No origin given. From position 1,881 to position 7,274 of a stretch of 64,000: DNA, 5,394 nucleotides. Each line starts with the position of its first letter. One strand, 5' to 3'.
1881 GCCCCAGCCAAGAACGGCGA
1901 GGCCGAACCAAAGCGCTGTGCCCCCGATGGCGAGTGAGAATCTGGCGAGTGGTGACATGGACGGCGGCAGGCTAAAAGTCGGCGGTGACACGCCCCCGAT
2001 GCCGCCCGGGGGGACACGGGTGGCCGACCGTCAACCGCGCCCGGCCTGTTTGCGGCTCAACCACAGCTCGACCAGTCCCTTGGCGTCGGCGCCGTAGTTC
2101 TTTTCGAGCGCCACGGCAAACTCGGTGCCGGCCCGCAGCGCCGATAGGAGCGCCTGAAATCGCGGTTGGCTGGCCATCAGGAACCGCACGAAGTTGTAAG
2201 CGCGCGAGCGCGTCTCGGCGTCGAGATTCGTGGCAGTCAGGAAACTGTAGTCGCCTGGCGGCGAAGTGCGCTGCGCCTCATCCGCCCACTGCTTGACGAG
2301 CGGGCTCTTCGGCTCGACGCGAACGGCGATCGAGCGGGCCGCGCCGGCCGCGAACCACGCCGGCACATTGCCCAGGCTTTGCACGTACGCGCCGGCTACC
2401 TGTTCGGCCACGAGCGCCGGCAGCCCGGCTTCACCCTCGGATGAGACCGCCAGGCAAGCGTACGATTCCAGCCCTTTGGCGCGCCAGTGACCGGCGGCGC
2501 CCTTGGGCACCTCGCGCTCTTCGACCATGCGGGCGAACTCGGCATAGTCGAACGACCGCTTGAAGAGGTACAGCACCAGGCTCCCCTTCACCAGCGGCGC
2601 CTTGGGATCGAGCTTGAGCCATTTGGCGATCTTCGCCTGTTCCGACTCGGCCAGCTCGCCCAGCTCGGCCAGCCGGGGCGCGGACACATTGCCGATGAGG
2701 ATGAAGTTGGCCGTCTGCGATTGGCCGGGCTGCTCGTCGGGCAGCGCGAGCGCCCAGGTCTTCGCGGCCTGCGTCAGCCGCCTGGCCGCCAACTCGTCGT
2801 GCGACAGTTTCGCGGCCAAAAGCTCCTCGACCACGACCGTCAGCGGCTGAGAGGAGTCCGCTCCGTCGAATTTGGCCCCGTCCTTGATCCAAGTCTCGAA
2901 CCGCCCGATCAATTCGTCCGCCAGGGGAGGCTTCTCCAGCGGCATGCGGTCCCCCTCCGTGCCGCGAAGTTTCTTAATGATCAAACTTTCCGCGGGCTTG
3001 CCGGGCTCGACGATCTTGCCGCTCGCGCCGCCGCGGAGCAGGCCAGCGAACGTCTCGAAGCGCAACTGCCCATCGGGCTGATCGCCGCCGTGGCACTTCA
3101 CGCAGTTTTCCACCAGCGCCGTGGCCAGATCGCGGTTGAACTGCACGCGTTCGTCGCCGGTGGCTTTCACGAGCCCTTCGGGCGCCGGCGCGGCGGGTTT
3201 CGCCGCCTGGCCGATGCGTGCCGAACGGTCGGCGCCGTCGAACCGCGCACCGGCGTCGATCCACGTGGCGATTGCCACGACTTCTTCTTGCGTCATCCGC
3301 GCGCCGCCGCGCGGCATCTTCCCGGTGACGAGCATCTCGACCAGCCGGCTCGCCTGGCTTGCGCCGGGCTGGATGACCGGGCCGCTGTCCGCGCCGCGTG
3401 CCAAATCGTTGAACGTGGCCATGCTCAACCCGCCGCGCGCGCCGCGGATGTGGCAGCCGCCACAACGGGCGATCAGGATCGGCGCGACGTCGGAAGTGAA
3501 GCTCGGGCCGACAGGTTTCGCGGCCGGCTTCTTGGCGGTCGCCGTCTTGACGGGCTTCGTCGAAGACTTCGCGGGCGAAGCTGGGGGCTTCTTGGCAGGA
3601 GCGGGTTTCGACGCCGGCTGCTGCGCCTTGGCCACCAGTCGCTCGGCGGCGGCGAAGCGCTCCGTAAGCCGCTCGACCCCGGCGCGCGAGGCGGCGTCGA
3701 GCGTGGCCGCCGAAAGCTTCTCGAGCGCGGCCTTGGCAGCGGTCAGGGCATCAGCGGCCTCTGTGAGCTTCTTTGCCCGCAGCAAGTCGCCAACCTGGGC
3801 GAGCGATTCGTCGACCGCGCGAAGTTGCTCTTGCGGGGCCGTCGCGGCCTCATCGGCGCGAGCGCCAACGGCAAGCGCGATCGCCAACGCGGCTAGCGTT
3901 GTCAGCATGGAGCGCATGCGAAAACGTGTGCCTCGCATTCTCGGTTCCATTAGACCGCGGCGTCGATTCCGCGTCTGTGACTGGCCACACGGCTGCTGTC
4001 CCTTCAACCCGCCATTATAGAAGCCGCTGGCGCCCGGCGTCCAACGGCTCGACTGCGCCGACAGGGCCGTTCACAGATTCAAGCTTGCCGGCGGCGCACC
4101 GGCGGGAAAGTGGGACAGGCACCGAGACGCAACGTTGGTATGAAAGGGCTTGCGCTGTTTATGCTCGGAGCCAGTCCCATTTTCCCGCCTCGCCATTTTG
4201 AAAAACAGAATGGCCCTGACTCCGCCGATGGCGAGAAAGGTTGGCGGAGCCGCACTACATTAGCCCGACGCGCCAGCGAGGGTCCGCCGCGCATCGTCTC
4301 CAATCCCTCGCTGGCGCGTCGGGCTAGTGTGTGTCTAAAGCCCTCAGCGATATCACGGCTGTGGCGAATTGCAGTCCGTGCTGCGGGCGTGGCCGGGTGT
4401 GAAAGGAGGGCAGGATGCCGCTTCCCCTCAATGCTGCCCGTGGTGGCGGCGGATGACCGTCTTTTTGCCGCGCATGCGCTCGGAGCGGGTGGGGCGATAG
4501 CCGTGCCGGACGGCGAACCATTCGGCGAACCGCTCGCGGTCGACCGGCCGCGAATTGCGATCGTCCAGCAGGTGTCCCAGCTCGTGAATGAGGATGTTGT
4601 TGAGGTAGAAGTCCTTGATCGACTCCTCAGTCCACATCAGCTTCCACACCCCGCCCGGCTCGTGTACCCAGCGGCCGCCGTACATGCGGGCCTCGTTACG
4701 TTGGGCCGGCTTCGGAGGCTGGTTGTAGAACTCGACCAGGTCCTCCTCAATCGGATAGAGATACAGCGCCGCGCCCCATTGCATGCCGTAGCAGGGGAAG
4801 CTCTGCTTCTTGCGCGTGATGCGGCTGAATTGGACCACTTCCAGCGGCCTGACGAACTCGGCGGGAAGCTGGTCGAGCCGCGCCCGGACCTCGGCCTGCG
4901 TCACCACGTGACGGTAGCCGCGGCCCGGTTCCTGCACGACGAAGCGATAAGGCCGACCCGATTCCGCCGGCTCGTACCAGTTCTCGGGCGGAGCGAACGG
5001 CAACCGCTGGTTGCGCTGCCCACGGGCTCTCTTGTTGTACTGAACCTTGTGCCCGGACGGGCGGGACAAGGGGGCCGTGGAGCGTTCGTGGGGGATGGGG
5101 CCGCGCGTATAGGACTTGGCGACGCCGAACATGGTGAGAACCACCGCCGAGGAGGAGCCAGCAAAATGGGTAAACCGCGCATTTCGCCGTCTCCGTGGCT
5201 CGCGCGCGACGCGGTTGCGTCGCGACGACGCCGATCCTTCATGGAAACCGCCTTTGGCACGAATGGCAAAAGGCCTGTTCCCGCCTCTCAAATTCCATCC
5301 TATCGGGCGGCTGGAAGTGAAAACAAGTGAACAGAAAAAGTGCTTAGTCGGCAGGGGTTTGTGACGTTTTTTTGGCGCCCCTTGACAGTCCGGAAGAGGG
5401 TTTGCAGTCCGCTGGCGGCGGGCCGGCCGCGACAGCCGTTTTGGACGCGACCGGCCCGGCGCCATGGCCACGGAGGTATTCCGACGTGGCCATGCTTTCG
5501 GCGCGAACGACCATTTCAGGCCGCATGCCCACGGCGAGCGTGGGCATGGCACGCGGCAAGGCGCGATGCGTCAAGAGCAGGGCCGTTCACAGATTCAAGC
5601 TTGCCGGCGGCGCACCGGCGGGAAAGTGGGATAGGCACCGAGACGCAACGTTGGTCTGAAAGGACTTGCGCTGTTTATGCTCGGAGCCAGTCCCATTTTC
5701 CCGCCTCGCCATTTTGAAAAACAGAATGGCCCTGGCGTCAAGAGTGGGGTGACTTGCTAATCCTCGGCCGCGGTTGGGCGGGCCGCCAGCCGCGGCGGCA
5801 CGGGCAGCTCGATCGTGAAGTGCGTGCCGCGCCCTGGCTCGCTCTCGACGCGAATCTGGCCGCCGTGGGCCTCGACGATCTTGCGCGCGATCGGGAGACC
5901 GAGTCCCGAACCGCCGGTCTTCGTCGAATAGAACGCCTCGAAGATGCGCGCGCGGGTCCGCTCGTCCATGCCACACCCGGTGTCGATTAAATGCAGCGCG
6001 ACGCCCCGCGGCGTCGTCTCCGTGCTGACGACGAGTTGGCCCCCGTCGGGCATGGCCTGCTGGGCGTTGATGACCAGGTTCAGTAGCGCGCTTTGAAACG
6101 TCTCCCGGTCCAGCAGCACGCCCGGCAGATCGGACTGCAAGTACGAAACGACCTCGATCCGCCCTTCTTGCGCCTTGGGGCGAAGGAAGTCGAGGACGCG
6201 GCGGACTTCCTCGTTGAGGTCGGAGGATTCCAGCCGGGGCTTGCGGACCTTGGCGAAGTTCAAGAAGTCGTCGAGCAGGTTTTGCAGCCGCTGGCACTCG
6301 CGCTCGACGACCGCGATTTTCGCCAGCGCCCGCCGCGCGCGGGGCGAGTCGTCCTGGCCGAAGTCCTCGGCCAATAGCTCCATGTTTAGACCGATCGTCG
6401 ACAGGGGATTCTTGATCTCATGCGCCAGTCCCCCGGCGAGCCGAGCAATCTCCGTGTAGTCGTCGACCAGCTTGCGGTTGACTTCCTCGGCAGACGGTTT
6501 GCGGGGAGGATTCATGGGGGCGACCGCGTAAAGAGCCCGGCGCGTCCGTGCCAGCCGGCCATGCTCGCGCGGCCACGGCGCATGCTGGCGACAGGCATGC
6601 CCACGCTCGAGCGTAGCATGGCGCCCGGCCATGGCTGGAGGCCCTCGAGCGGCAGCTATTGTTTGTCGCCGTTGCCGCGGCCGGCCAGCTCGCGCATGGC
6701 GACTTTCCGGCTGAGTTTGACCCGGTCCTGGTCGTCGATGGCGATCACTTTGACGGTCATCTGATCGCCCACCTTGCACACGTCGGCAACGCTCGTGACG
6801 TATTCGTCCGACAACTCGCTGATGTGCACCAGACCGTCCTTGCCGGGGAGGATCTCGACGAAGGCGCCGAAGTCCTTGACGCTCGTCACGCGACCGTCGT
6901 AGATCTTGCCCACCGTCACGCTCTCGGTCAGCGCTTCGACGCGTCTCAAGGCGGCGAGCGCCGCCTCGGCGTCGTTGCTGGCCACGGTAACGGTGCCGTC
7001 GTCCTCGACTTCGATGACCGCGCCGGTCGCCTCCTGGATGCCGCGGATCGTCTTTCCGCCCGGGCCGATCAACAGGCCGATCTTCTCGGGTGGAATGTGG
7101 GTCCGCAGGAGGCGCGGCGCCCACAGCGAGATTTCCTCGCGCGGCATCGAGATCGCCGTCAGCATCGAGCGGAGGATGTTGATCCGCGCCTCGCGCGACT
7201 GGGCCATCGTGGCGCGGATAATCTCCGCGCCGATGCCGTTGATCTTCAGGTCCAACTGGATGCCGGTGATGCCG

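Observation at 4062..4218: A 157-bp MITE with 7-bp terminal inverted repeats and 10-11 bp target-site duplications, three copies in the window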

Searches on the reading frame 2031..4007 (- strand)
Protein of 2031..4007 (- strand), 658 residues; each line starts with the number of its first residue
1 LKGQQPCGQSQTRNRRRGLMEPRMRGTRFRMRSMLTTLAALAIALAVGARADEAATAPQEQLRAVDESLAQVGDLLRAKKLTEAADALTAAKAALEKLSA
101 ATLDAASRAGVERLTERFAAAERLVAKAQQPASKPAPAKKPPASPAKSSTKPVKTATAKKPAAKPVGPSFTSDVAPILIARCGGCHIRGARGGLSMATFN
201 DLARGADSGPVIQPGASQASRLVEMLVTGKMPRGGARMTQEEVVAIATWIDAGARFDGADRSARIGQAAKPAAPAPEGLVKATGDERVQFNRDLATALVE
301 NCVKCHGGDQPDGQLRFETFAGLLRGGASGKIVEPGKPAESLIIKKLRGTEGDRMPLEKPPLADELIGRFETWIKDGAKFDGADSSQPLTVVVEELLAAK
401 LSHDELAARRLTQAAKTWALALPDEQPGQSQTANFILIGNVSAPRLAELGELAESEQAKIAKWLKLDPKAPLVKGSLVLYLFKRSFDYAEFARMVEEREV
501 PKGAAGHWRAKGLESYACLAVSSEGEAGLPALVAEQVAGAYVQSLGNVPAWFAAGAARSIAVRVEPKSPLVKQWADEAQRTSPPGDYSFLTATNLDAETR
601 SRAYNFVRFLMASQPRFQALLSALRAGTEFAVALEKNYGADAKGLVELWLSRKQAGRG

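Call 12: search_protein_families(library=pfam, proteins=[window:2031-4007:-])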
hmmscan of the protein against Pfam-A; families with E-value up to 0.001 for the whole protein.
window:2031-4007:- (658 aa): 3 families
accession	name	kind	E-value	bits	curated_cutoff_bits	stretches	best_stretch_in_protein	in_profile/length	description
PF07635.16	PSCyt1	-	2.9e-19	69.9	22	2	302-356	1-56/59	Planctomycete cytochrome C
PF13442.11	Cytochrome_CBB3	-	4.4e-07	30.6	27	1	179-250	11-68/68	Cytochrome C oxidase, cbb3-type, subunit III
PF00034.26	Cytochrom_C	-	0.00094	20.9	21.3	0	180-251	10-87/90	Cytochrome c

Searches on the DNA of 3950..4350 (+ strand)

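Call 44: search_dna_similar(query=window:4062-4218:+, collection=plasmids, mode=distant, max_evalue=0.001)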
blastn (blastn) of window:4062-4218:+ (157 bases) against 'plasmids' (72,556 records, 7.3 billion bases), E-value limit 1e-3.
No match.

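Call 80: search_rna_families(source=window, start=3950, end=4350, threshold=evalue, max_evalue=1)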
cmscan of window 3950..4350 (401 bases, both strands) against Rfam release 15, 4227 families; matches with E-value up to 1: 5.
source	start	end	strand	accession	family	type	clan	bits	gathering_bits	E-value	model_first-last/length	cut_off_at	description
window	4244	4340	+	RF02000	MIR1846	Gene; miRNA;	-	29.7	77.5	0.00065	1-110/110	no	MIR1846 microRNA precursor family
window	4244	4340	-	RF02000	MIR1846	Gene; miRNA;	-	28.5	77.5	0.0013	1-110/110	no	MIR1846 microRNA precursor family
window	4245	4346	+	RF03329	mir-4743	Gene; miRNA;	-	27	72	0.0011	1-101/101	no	mir-4743 microRNA precursor family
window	4103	4186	-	RF03783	mir-4854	Gene; miRNA;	-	25.6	100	0.017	1-89/89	no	mir-4854 microRNA precursor family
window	4104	4186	-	RF00796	mir-48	Gene; miRNA;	-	23.7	69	0.011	1-76/76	no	mir-48 microRNA precursor family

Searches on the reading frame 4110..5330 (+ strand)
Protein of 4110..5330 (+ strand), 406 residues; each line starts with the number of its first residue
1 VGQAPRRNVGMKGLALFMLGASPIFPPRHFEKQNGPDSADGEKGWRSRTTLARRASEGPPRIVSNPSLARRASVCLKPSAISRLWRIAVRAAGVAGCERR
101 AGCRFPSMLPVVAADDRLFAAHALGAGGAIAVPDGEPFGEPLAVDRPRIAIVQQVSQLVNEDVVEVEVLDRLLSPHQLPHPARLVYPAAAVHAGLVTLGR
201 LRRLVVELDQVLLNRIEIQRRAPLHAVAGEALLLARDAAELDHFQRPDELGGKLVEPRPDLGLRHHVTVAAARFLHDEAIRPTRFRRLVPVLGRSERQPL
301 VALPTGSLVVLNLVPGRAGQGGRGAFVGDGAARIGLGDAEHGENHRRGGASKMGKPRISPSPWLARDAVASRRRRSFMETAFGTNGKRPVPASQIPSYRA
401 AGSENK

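Call 12: search_protein_families(library=pfam, proteins=[window:4110-5330:+])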
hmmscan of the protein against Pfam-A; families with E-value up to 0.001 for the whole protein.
window:4110-5330:+ (406 aa): 0 families

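Call 74: search_protein_families(library=ncbifam, proteins=[window:4110-5330:+], max_evalue=0.01)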
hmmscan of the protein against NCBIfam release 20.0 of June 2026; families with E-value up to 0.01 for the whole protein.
window:4110-5330:+ (406 aa): 0 families

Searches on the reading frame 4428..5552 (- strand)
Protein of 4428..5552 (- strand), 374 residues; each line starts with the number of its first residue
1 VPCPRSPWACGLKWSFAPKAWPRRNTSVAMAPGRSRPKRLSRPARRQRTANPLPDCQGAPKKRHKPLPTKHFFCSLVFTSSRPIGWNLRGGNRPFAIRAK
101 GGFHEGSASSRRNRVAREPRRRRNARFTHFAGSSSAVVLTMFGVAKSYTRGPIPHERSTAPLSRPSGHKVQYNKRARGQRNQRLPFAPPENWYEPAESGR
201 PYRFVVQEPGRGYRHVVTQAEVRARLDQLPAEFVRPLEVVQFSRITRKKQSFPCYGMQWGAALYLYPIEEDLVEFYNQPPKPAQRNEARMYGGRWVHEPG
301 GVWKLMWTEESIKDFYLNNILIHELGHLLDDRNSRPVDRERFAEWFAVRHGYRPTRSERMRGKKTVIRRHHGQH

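Call 12: search_protein_families(library=pfam, proteins=[window:4428-5552:-])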
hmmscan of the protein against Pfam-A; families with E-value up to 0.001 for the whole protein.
window:4428-5552:- (374 aa): 0 families

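Call 27: find_encoding_contigs(protein=window:4428-5552:-, flank=10000, max_places=10)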
Protein window:4428-5552:- (374 aa): no gene with exactly this product is on record in the collection.

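Call 74: search_protein_families(library=ncbifam, proteins=[window:4428-5552:-], max_evalue=0.01)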
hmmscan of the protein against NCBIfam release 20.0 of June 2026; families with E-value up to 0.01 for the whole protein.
window:4428-5552:- (374 aa): 0 families

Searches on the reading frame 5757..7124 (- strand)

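Call 12: search_protein_families(library=pfam, proteins=[window:5757-7124:-])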
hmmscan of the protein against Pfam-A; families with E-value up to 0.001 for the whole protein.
window:5757-7124:- (455 aa): 3 families
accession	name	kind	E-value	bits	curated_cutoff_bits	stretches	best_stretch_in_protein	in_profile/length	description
PF02518.31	HATPase_c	-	2.1e-26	93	26.4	1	339-443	2-110/111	Histidine kinase-, DNA gyrase B-, and HSP90-like ATPase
PF00512.31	HisKA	-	1.1e-11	45.1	26.9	1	228-294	4-64/66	His Kinase A (phospho-acceptor) domain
PF10090.15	HPTransfase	-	0.00051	20.2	22.9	0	332-378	22-67/123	Histidine phosphotransferase C-terminal domain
